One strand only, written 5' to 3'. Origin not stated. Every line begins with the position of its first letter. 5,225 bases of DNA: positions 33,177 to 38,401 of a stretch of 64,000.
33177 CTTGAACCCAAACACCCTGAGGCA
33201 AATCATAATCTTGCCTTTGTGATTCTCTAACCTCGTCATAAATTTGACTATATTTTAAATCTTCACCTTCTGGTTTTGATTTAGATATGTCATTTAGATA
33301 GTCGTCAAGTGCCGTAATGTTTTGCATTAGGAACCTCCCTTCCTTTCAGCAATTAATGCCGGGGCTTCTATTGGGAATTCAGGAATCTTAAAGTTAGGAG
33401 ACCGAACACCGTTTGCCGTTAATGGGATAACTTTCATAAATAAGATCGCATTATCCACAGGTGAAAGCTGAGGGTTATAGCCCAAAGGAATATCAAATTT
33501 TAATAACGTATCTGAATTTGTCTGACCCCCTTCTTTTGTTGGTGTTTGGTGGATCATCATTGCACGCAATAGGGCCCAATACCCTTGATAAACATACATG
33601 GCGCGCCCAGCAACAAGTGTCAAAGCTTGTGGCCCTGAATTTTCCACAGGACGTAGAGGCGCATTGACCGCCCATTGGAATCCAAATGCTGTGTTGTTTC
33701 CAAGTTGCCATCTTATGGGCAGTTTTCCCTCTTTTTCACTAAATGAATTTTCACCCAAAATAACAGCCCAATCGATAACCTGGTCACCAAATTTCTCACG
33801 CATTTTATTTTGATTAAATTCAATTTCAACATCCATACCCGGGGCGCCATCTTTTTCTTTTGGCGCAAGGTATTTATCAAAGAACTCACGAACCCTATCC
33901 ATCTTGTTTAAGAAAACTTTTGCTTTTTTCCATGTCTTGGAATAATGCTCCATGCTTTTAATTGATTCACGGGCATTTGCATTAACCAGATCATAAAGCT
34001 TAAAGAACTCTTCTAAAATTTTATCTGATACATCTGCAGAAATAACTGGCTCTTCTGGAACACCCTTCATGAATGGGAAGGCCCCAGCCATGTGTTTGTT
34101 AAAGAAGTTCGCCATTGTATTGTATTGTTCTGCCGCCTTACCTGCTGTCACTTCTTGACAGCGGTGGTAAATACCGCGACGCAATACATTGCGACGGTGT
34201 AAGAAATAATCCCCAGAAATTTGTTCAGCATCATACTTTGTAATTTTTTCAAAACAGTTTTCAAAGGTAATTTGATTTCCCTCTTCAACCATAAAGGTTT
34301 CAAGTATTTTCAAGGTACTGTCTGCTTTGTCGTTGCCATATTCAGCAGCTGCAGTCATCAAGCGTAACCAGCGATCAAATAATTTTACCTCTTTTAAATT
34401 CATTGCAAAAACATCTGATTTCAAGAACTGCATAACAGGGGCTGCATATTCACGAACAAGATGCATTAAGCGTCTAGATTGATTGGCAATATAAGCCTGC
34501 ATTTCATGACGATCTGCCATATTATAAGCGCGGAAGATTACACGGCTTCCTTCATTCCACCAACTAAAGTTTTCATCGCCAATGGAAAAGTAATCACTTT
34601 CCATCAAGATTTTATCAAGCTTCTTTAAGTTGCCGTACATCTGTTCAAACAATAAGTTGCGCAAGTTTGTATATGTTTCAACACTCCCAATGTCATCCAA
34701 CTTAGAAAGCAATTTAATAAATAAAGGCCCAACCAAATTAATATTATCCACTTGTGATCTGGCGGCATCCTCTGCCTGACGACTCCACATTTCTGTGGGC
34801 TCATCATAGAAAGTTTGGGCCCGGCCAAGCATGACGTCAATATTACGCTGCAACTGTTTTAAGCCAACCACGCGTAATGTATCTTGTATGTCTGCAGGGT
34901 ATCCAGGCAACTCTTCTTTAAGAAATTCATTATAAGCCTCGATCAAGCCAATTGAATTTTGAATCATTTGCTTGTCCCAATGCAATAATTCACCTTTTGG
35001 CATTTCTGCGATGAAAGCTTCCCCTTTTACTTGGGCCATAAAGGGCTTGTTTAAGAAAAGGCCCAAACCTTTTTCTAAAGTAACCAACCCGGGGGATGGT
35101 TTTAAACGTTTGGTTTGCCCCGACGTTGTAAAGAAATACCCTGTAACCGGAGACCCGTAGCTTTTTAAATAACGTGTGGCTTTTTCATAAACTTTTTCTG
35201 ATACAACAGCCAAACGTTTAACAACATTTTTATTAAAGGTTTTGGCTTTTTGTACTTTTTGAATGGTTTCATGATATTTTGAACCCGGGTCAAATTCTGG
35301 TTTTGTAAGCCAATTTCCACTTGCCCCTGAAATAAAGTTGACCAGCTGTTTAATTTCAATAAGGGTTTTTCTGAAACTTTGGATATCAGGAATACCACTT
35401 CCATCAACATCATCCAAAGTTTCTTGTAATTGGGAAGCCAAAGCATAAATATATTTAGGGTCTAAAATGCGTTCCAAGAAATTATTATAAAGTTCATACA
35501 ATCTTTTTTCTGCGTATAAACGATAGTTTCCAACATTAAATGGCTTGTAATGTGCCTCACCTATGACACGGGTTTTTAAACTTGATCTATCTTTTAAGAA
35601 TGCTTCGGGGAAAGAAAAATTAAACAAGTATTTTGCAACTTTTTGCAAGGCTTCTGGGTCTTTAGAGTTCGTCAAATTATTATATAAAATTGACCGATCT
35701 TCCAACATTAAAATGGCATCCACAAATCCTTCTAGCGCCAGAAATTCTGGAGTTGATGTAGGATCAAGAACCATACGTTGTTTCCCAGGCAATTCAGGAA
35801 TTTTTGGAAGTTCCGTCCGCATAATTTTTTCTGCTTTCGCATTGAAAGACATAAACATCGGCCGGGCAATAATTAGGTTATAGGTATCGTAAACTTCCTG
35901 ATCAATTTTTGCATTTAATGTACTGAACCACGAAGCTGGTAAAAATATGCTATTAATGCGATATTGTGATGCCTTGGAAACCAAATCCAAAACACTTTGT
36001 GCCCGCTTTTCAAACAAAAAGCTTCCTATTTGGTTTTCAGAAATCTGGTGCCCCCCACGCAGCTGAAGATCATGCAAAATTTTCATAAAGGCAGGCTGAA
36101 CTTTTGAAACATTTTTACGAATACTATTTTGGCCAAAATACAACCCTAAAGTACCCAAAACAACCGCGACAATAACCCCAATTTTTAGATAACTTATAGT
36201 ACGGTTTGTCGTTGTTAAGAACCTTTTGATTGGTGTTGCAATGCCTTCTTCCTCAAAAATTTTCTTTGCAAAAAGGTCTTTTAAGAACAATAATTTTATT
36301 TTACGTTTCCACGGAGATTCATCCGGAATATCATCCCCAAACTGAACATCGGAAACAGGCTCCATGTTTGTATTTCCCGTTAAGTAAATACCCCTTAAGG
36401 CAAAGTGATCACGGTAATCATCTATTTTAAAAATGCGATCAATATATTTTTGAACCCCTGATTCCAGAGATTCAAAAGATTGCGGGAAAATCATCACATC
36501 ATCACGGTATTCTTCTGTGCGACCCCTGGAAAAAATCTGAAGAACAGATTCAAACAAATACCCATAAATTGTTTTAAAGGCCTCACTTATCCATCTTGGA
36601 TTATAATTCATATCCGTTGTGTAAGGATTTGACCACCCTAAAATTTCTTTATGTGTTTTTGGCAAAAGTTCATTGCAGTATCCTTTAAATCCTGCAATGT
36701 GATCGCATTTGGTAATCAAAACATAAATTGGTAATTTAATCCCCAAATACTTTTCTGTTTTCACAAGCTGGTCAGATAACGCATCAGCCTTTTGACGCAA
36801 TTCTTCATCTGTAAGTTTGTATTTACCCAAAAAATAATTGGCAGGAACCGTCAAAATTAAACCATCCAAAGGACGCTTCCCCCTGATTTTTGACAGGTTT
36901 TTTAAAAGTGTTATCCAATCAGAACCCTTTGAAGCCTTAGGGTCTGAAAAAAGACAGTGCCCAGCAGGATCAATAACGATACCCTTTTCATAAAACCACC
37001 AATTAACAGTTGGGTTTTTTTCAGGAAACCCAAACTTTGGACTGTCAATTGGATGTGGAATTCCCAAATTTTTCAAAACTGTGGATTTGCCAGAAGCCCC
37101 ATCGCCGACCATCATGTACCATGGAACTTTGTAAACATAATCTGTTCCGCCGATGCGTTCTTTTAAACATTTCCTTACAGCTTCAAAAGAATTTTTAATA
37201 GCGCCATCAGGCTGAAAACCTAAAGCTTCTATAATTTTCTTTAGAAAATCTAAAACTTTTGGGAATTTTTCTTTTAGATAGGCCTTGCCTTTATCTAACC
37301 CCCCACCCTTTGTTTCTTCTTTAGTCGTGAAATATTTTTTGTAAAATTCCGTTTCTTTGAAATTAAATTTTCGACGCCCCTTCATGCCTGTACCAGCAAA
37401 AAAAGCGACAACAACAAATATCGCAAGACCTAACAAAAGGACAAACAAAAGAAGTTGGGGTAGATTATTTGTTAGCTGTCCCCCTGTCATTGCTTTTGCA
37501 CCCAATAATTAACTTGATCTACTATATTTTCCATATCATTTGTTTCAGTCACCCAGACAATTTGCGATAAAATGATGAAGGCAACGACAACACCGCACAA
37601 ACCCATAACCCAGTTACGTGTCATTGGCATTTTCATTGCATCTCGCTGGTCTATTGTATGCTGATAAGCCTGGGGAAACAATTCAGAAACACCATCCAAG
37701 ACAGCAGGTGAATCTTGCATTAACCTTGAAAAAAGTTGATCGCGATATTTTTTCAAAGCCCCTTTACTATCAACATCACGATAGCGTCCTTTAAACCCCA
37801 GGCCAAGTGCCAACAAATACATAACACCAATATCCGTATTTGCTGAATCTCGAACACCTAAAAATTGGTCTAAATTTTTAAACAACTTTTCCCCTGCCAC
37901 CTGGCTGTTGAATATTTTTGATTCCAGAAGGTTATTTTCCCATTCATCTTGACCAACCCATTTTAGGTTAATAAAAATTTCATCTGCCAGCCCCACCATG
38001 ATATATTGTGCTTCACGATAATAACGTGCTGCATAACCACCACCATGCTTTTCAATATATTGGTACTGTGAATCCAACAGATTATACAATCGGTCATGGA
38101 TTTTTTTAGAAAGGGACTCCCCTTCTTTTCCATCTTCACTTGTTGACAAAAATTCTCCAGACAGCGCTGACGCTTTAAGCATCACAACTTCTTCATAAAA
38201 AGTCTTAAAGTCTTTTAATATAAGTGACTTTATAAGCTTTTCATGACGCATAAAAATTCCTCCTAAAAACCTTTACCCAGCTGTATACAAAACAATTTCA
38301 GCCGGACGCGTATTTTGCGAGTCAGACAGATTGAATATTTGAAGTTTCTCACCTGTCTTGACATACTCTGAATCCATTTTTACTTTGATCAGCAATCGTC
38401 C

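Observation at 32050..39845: Stand-alone tssK–tssL–tssM–tssA module with no other T6SS genes in the window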

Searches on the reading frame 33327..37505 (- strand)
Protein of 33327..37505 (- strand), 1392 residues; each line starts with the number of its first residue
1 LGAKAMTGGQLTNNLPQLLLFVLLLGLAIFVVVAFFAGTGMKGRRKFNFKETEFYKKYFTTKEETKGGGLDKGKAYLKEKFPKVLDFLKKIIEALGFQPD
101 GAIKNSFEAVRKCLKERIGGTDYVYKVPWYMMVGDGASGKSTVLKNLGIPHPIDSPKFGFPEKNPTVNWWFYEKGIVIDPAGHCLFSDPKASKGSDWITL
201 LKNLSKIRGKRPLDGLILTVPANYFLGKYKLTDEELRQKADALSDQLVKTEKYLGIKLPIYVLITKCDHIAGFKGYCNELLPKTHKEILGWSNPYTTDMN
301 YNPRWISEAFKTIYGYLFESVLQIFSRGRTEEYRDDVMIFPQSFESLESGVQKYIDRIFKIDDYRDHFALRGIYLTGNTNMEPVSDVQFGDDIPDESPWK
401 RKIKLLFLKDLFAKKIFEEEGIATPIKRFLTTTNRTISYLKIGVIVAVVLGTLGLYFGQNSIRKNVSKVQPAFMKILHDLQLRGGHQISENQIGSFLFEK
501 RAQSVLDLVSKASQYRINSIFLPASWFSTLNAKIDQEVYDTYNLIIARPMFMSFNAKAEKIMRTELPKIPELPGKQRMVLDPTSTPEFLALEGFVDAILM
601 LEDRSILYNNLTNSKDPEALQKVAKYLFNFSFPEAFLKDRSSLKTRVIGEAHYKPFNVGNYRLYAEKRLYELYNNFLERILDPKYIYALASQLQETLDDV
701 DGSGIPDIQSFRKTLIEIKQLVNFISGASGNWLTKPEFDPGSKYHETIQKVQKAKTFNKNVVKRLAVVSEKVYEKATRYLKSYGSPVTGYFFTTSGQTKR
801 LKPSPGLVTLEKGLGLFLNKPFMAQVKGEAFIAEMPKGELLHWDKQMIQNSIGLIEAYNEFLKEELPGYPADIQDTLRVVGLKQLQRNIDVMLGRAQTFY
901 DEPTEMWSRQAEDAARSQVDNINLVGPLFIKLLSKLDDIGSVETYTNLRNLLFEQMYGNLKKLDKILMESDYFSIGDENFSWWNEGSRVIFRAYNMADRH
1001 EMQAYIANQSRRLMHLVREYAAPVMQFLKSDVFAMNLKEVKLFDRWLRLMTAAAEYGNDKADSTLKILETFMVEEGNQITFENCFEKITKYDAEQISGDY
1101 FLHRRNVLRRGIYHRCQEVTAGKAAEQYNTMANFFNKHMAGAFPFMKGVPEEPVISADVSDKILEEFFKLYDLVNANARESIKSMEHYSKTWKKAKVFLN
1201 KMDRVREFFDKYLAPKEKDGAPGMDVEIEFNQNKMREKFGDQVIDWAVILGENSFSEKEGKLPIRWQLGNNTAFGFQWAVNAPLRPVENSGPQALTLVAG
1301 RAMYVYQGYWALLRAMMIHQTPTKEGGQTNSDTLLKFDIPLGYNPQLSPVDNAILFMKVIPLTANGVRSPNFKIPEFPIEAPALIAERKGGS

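Call 4: search_protein_families(library=pfam, proteins=[window:33327-37505:-], max_evalue=0.01)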
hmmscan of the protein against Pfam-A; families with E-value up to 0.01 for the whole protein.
window:33327-37505:- (1392 aa): 1 family
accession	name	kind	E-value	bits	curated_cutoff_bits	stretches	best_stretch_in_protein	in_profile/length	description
PF14331.11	IcmF-related_N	-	1e-46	159.8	25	1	194-433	5-248/259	IcmF-related N-terminal domain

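Call 5: search_protein_families(library=ncbifam, proteins=[window:33327-37505:-], max_evalue=0.01)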
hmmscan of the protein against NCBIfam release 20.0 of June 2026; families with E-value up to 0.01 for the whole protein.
window:33327-37505:- (1392 aa): 2 families
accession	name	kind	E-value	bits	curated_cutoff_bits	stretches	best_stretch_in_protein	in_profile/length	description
TIGR03348.1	VI_IcmF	equivalog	3e-58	197.7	388.15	1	105-459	88-452/1168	type VI secretion system membrane subunit TssM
NF038226.1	IcmF_IVB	equivalog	3.8e-07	28.4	1000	1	129-377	28-256/973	type IVB secretion system protein IcmF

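Call 47: search_solved_structures(query=window:33327-37490:-, max_evalue=0.01)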
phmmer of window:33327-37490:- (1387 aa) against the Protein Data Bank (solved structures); distinct sequences matched with E-value up to 0.01: 0.

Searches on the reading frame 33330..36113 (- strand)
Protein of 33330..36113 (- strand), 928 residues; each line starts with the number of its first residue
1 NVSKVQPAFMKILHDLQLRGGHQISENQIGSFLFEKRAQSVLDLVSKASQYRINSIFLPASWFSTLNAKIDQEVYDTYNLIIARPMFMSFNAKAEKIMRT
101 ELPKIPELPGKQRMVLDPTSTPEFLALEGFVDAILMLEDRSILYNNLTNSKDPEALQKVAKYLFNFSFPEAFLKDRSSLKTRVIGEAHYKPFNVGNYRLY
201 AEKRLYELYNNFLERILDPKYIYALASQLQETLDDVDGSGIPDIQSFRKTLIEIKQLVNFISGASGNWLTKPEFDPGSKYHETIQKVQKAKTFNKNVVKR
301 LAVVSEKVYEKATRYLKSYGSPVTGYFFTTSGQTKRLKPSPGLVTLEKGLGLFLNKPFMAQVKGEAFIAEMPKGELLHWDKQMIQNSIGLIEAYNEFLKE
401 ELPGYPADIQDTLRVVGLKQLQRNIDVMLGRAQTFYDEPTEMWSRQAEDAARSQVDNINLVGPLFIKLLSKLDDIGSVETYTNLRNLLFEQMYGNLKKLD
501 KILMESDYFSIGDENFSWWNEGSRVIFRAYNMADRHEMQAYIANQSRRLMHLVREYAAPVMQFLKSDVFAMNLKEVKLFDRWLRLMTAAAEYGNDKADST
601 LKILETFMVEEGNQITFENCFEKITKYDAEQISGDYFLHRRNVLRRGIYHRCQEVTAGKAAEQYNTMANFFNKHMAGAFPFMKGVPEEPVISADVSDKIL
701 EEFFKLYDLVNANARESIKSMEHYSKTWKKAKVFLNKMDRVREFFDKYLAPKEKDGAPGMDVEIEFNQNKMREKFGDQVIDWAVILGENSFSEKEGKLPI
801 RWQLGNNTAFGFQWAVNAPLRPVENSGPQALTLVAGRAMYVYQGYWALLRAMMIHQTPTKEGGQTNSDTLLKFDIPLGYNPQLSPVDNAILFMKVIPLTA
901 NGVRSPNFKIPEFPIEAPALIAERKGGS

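Call 69: search_protein_families(library=pfam, alignment_id=A2, max_evalue=1)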
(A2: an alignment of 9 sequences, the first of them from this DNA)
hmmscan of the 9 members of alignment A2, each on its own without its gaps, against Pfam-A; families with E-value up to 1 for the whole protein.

A. member 1, seq(928 aa): 1 family
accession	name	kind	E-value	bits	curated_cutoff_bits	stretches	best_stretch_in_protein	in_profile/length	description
PF23151.1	NuiA_2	-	0.091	13.3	27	1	236-294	70-119/154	NuiA-like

B. families by the number of members that match (of 9 scanned): 2 families
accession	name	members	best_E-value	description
PF23151.1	NuiA_2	1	0.091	NuiA-like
PF22885.1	DUF7020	1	0.19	Domain of unknown function (DUF7020)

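Call 85: predict_structure(protein=window:33330-36113:-)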
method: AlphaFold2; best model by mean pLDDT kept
length: 928 residues; sequences in the alignment: 1
mean_pLDDT: 34.8   pTM: 0.24
mean pLDDT of the five models: 34.8, 28.5, 26.4, 26.3, 26.3
residues with pLDDT >= 90: 0; 70-90: 0; 50-70: 12; < 50: 916
segments of 3 or more residues with pLDDT < 50: 1-233, 235-237, 240-393, 405-928
pLDDT, mean of each block of 10 residues (from residue 1): 34 38 36 39 39 34 41 37 27 33 31 32 32 33 35 39 32 30 28 32 36 36 40 45 41 40 33 37 36 34 40 37 28 27 33 30 29 34 42 50 45 42 43 38 37 40 43 42 43 42 34 32 31 34 32 32 32 34 35 37 36 38 37 34 32 31 33 32 31 33 37 35 36 34 34 31 35 38 33 36 29 30 31 34 36 30 27 32 35 33 28 25 24
secondary structure, 60 per line:
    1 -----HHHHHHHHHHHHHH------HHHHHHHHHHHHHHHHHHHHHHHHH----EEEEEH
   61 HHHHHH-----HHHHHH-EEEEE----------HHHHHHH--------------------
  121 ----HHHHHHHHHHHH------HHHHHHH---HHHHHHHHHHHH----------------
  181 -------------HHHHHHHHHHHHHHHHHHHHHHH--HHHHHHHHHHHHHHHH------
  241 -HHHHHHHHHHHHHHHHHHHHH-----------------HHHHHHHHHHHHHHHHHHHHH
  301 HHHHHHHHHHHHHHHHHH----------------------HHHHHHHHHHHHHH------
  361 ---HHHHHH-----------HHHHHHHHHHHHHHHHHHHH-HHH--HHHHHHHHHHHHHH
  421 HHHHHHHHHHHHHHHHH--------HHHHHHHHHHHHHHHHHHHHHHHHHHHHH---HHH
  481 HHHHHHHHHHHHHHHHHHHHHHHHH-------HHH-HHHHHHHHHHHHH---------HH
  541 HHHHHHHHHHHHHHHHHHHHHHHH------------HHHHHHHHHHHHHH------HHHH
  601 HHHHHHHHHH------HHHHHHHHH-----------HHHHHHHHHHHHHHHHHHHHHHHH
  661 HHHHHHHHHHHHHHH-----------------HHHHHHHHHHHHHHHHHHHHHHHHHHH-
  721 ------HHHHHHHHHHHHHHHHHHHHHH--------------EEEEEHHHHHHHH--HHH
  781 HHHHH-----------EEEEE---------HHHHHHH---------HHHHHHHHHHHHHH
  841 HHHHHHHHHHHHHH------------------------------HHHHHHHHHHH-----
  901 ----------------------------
elements in order (helices of 4 or more, strands of 3 or more residues): H6-19 H26-50 E55-59 H60-66 H72-77 E79-83 H94-100 H125-136 H143-149 H153-164 H194-216 H219-234 H242-262 H280-318 H341-354 H364-369 H381-400 H407-437 H446-474 H478-505 H517-529 H539-564 H577-590 H597-610 H617-625 H637-675 H693-719 H727-748 E763-767 H768-775 H778-785 E797-801 H811-817 H827-854 H885-895

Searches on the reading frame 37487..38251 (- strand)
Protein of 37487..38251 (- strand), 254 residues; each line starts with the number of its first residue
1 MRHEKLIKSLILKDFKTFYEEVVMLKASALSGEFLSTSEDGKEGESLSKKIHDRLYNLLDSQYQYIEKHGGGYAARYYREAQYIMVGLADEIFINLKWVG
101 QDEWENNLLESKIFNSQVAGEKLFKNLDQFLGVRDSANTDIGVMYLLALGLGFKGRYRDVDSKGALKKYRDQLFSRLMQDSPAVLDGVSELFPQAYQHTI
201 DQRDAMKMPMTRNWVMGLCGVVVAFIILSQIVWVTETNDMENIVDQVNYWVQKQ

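Call 4: search_protein_families(library=pfam, proteins=[window:37487-38251:-], max_evalue=0.01)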
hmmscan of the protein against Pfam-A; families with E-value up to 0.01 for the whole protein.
window:37487-38251:- (254 aa): 1 family
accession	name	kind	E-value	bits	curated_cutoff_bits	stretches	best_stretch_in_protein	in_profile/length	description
PF09850.14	DotU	-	1.2e-26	94.1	27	1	51-229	28-200/205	Type VI secretion system protein DotU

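Call 5: search_protein_families(library=ncbifam, proteins=[window:37487-38251:-], max_evalue=0.01)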
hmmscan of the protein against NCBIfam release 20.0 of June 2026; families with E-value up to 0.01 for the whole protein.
window:37487-38251:- (254 aa): 5 families
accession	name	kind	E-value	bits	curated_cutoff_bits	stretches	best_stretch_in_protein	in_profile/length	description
TIGR03349.1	IV_VI_DotU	subfamily_domain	1.5e-22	80.5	89.95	1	50-230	28-204/211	DotU/TssL family secretion system protein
NF038239.1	T6SS_TssL_short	exception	4.1e-10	39.5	180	1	72-229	47-198/207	type VI secretion system protein TssL, short form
NF005444.0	PRK07033.1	equivalog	3.7e-09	36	520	1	80-235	102-252/438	DotU family type VI secretion system protein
NF005999.0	PRK08126.1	subfamily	1.8e-08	33.6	571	1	81-216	118-248/432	hypothetical protein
NF038228.1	IcmH_DotU_IVB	equivalog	1.6e-05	24.4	50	1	69-179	83-193/258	type IVB secretion system protein IcmH/DotU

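Call 50: search_solved_structures(query=window:37487-38251:-, max_evalue=0.01)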
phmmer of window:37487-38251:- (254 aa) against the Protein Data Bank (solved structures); distinct sequences matched with E-value up to 0.01: 2.
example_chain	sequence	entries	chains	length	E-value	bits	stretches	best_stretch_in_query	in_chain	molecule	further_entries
4v3i_A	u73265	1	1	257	1.5e-06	31.1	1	69-228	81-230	VCA0115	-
6y4r_A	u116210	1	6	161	0.0015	21.3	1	53-159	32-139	DotU family type IV/VI secretion system protein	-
